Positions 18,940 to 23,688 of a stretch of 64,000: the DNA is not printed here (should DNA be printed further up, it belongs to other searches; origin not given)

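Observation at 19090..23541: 1483-aa GHKL(MORC-like)-SF2 helicase fusion protein alone in a 4.5-kb low-GC island: candidate single-protein restriction/defence factor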

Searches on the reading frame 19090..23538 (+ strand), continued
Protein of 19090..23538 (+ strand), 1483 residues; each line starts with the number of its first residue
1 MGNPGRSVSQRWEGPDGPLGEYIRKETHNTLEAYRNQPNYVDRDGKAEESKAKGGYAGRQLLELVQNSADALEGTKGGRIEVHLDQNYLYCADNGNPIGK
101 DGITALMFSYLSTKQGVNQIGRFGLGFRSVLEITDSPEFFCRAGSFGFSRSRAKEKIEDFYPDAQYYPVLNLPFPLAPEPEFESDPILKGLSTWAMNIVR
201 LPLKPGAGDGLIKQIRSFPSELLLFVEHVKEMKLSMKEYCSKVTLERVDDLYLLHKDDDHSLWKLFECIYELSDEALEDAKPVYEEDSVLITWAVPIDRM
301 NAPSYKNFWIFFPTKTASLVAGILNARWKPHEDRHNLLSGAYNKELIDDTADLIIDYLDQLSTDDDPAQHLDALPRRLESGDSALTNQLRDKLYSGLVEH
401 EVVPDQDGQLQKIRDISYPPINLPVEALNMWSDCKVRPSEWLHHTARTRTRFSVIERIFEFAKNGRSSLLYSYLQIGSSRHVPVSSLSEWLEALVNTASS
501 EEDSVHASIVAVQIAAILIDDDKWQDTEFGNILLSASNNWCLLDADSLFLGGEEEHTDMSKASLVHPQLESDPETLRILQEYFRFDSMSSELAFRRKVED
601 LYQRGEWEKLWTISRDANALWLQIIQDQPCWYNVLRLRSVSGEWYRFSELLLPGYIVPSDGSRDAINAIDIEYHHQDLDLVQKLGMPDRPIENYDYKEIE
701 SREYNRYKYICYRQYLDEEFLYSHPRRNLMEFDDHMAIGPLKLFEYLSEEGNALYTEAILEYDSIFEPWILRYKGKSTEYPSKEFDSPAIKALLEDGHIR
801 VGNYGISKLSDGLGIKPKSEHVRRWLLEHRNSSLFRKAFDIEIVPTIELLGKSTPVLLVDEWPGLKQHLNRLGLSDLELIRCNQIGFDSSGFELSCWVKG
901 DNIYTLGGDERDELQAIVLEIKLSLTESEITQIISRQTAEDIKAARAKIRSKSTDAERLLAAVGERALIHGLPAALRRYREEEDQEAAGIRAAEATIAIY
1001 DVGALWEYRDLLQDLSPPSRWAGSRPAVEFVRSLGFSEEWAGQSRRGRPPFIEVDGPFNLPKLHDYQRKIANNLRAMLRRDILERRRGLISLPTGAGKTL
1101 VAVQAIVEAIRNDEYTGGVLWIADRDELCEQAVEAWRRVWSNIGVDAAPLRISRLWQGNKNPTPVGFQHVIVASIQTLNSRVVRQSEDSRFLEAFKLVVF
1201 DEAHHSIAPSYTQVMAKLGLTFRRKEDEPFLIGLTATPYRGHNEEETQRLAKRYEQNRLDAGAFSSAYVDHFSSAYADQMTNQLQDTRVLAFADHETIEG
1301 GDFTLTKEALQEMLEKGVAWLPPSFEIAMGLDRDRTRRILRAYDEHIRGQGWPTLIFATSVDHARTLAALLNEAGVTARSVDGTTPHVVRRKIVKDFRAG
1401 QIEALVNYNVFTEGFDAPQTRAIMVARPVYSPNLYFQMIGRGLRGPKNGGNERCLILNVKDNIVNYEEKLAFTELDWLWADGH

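Call 59: list_cluster_members(proteins=[P0001, P0182, P0186, P0191, P0224, P0269, P0125, P0034])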
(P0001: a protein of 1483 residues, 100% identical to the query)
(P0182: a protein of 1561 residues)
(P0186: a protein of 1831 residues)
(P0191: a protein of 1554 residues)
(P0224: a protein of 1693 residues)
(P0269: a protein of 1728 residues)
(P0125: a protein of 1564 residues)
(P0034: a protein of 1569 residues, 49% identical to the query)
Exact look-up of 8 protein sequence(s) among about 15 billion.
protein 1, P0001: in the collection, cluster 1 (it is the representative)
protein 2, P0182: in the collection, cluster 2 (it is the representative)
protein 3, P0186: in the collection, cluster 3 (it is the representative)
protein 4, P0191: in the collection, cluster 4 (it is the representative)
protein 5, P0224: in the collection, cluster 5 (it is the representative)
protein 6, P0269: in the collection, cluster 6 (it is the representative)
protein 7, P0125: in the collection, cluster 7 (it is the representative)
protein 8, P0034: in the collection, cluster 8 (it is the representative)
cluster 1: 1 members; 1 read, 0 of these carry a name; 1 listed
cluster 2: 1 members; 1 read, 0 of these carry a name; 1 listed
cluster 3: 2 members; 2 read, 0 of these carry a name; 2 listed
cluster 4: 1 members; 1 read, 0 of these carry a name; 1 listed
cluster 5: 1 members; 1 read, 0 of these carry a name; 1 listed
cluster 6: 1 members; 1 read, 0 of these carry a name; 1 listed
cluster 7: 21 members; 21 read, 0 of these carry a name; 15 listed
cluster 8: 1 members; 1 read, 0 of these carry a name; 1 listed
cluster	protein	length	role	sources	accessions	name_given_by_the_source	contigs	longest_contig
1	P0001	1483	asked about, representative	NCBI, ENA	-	-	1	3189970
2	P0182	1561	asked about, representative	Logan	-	-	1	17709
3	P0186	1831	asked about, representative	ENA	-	-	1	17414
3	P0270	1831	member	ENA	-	-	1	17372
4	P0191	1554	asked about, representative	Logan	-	-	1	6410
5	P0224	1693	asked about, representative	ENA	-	-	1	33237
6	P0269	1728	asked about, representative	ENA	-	-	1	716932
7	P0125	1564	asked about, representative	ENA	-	-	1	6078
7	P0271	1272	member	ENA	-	-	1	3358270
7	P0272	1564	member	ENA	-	-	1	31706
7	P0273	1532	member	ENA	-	-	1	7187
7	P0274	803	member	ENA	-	-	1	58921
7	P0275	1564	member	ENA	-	-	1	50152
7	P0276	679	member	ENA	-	-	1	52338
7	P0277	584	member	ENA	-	-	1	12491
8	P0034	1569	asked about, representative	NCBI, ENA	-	-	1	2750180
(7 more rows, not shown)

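Call 72: search_dna_similar(query=window:19090-23538:+, collection=plasmids, mode=protein, max_rows=25)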
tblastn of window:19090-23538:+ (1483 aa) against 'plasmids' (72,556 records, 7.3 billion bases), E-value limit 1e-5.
Records with a match: 550; places in all: 566; records where one place covers at least 80% of the query: 0.
Best place of each record, by identity: <60% 550.
By first word of the organism name: Enterobacter 90; Yersinia 63; Escherichia 50; Salmonella 50; Citrobacter 26; Pseudomonas 23; Klebsiella 21; Nostoc 14; Halobacterium 7; Picosynechococcus 6; and 121 more.
By predicted mobility (MOB-suite, as given by PLSDB): non-mobilizable 445; conjugative 62; mobilizable 43.
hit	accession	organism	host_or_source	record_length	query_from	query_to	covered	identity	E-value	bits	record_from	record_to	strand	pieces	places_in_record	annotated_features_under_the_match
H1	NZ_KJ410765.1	Arthrobacter sp. 68b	-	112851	12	684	45%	29.8%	3e-70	270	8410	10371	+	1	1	hypothetical protein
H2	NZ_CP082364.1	Bacillus badius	bacterial cell,soil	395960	1022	1479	31%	30.3%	6e-45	187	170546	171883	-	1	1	DEAD/DEAH box helicase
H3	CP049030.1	Rhodobacteraceae bacterium SC52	Apostichopus japonicus,pure ...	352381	1052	1465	28%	32.9%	3e-43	181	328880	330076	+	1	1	DEAD/DEAH box helicase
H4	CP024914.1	Cyanobacterium sp. HL-69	cell culture,enrichment cultures from ...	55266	1051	1462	28%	32.4%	9e-38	163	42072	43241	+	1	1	Type I restriction-modification system, restriction subunit R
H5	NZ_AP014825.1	Geminocystis sp. NIES-3709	-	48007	1048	1462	28%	32.1%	2e-39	169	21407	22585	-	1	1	DEAD/DEAH box helicase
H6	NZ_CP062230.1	Mesorhizobium onobrychidis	Sainfoin,pure bacterial culture,Nodule ...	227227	1035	1466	29%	30.3%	4e-35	155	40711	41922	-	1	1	DEAD/DEAH box helicase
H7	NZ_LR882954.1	Planktothrix agardhii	-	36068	1042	1462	28%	31.1%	6e-37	160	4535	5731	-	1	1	DEAD/DEAH box helicase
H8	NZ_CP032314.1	Pannonibacter phragmitetus BB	cell culture,soil under ...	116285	1063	1461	27%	32.1%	8e-34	150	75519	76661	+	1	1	DEAD/DEAH box helicase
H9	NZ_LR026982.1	Rhodoplanes serenus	-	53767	1046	1463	28%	29.5%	1e-22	114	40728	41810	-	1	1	DEAD/DEAH box helicase | hypothetical protein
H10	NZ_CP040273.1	Nostoc sp. C052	Blasia pusilla,pure culture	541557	1032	1462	29%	28.6%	7e-24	118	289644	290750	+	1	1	DEAD/DEAH box helicase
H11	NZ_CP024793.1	Nostoc flagelliforme CCNUN1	cell culture,desert soil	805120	1032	1462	29%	28.3%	1e-23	117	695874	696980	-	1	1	DEAD/DEAH box helicase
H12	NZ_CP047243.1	Trichormus variabilis 0441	cell culture,thermal spring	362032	1059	1462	27%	30.2%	6e-34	151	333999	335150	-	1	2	DEAD/DEAH box helicase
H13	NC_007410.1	Trichormus variabilis ATCC 29413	-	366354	1059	1462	27%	30.2%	6e-34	151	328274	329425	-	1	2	DEAD/DEAH box helicase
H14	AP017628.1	Pleomorphomonas sp. SM30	-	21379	1087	1477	26%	31.0%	7e-32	144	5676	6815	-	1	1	type I restriction enzyme EcoKI subunit R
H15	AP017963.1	[Synechococcus] sp. NIES-970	-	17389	1040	1466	29%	28.3%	9e-26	124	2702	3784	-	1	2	hypothetical protein (x2)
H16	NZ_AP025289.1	Treponema saccharophilum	-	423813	1021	1483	31%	26.1%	9e-39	167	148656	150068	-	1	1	DEAD/DEAH box helicase family protein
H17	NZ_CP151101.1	Nostoc sp. UHCC 0302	isolated culture,lake sediment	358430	1062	1462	27%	29.4%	1e-28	134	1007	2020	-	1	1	DEAD/DEAH box helicase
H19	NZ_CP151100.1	Nostoc sp. UHCC 0302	isolated culture,lake sediment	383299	1062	1462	27%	29.2%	4e-28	132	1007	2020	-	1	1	DEAD/DEAH box helicase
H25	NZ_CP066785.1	Alicyclobacillus sp. ALC3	cell culture,acid mine drainage sediment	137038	1062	1444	26%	29.9%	9e-29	134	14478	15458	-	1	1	DEAD/DEAH box helicase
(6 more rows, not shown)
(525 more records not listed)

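Call 73: get_annotated_region(hit=H1, flank=6000)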
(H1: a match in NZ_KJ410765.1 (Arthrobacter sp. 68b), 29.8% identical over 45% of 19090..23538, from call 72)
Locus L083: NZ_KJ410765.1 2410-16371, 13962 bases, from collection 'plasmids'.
description: Arthrobacter sp. 68b plasmid p2MP, complete sequence
organism: Arthrobacter sp. 68b (NCBI taxid 311808)
taxonomy: Bacteria; Actinomycetota; Actinomycetes; Micrococcales; Micrococcaceae; Arthrobacter; Arthrobacter sp. 68b
host: -; source: -; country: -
typing (MOB-suite, as given by PLSDB): mobilizable; replicon rep_cluster_1670; relaxase MOBP
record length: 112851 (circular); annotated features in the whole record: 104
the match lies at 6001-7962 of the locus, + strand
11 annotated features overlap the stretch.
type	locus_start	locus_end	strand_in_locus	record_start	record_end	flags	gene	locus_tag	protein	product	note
CDS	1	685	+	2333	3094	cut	-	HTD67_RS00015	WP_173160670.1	hypothetical protein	-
CDS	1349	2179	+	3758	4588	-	-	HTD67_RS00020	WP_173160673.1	hypothetical protein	-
CDS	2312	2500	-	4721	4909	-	-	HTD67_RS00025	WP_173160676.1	hypothetical protein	-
CDS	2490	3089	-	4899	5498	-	-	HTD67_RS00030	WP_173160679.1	recombinase family protein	GO:0006310 - DNA recombination [Evidence IEA]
CDS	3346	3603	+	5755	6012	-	-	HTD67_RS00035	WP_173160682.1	DUF2188 domain-containing protein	-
CDS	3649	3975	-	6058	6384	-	-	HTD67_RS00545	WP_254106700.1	universal stress protein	-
CDS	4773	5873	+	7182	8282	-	-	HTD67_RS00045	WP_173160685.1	DNA cytosine methyltransferase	GO:0006304 - DNA modification [Evidence IEA]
CDS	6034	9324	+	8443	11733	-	-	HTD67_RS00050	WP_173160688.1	hypothetical protein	-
CDS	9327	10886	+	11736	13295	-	-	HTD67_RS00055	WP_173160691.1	ATP-binding protein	-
CDS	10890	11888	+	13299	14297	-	-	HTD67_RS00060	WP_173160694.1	PD-(D/E)XK motif protein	-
CDS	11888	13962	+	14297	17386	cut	-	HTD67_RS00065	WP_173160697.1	Z1 domain-containing protein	-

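Call 74: search_protein_families(library=pfam, proteins=[L083:6034-9321:+, L083:9327-10883:+, L083:10890-11885:+, L083:4773-5870:+], max_evalue=0.01)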
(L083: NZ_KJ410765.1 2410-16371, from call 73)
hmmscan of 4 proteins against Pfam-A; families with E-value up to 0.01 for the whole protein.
L083:6034-9321:+ (1096 aa): 1 family
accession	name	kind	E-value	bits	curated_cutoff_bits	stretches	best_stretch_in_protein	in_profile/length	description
PF25794.1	SACS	-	4.2e-08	33.7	32.8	1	64-121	66-124/247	Sacsin domain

L083:9327-10883:+ (519 aa): 2 families
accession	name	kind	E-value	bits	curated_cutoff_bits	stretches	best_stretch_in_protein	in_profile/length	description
PF13589.12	HATPase_c_3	-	3.6e-20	72.8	25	1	32-122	2-95/137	Histidine kinase-, DNA gyrase B-, and HSP90-like ATPase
PF02518.31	HATPase_c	-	8.4e-07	29.9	26.4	1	33-107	6-80/111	Histidine kinase-, DNA gyrase B-, and HSP90-like ATPase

L083:10890-11885:+ (332 aa): 1 family
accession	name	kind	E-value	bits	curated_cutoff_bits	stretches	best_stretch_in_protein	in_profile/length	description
PF14390.12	DUF4420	-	7.1e-35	121.1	27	1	104-291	103-296/306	Putative PD-(D/E)XK family member, (DUF4420)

L083:4773-5870:+ (366 aa): 2 families
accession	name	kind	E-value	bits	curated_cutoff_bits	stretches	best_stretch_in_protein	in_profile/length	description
PF00145.23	DNA_methylase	-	2e-61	208.6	22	1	6-349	2-320/324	C-5 cytosine-specific DNA methylase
PF09445.16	Methyltransf_15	-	0.0001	22.3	22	1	7-91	4-93/165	RNA cap guanine-N2 methyltransferase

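Call 75: search_protein_families(library=padloc, proteins=[L083:6034-9321:+, L083:9327-10883:+, L083:10890-11885:+], max_evalue=0.001)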
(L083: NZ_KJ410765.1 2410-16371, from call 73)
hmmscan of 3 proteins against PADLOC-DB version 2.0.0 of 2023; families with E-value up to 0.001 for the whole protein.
L083:6034-9321:+ (1096 aa): 9 families
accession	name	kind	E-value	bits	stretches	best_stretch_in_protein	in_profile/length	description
PDLC03964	TmtA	-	2.7e-47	159.6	1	9-395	21-413/1538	-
PDLC03971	TmtA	-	2.3e-36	122.9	1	25-388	45-458/1782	-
PDLC03965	TmtA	-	7.5e-31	105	1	32-390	28-399/1370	-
PDLC03968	TmtA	-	2.1e-27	93.3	1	39-396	79-428/1486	-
PDLC03966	TmtA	-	3.1e-27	92.9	1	20-389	29-427/1655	-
PDLC03972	TmtA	-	7.5e-27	91.8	1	41-395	47-400/1302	-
PDLC03970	TmtA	-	4.4e-20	69.3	2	41-110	68-135/1552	-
PDLC03969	TmtA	-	5.1e-17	58.8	1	86-314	95-313/1563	-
PDLC03967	TmtA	-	4e-08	30.1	1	31-103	34-109/1063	-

L083:9327-10883:+ (519 aa): 1 family
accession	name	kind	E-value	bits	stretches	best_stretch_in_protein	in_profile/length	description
PDLC02204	MzaB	-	6.8e-20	69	1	26-313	18-299/500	-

L083:10890-11885:+ (332 aa): 1 family
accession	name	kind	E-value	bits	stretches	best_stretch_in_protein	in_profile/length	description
PDLC02206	MzaD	-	4.6e-09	34.2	1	128-288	143-305/342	-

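Call 80: find_related_loci(query=A1, collection=viral_contigs, flank=8000)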
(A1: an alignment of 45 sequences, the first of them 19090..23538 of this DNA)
Query A1 (1483 aa) in viral_contigs; peptide patterns used: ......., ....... (x = any residue, [..] = any of these).
57 stretches matched a pattern; 1 encode a relative of the query (tblastn E <= 1e-3); 1 distinct loci.
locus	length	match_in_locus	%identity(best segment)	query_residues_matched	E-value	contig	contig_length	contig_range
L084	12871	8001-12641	37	19-1472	1e-91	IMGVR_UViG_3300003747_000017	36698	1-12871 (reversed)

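Call 107: find_encoding_contigs(protein=P0011, flank=9000, max_places=1)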
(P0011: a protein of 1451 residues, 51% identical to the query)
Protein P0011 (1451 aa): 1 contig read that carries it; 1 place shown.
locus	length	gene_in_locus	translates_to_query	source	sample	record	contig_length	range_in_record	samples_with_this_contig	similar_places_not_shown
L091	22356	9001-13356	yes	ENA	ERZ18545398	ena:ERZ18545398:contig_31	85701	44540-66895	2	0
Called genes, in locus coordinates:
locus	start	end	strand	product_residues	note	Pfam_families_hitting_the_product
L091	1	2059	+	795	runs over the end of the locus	PF00270:DEAD (faint), PF04851:ResIII, PF00176:SNF2-rel_dom, PF00271:Helicase_C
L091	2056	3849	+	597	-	PF08665:PglZ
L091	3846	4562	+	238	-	-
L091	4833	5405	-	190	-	PF01610:DDE_Tnp_ISL3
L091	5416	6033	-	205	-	PF14690:Zn_ribbon_ISL3, PF13542:HTH_Tnp_ISL3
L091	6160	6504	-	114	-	-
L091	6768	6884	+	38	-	-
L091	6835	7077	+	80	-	-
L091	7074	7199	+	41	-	-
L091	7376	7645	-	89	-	-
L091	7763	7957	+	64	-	PF13333:rve_2 (weak)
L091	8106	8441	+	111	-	PF02371:Transposase_20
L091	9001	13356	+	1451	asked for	PF25794:SACS (weak), PF00270:DEAD, PF04851:ResIII, PF18766:SWI2_SNF2 (weak), PF00271:Helicase_C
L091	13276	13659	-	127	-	-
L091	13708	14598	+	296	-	-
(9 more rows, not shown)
